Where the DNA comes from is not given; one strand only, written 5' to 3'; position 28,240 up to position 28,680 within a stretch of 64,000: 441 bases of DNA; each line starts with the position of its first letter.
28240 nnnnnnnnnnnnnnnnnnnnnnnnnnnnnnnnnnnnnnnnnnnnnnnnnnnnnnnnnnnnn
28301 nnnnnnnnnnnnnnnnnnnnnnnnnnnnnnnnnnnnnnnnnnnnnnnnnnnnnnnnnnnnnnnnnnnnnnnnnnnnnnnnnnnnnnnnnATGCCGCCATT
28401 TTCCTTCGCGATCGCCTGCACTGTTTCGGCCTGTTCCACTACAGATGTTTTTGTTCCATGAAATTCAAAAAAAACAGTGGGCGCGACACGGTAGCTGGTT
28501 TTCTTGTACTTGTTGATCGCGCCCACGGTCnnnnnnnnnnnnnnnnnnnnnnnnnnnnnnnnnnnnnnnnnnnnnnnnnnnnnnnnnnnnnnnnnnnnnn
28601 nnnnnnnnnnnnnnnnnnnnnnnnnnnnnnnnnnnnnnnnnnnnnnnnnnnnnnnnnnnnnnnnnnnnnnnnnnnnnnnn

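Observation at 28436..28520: The same AT-rich codon switch sits on a conserved enzyme motif in a housekeeping-type gene and recurs in at least 7 other genes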

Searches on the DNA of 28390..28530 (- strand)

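Call 82: search_dna_similar(query=window:28390-28530:-, collection=phages, mode=distant, max_rows=5)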
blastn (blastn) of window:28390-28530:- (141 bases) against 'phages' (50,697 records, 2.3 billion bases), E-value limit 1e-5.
No match.

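Call 83: search_dna_similar(query=window:28390-28530:-, collection=plasmids, mode=distant, max_rows=8)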
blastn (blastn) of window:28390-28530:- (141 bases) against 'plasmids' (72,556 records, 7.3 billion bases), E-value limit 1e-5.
No match.
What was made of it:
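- The oxidase patch has no match in phage or plasmid collections (calls 82, 83).
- Tried and rejected: There was no blastn match for the oxidase island (calls 82-83).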
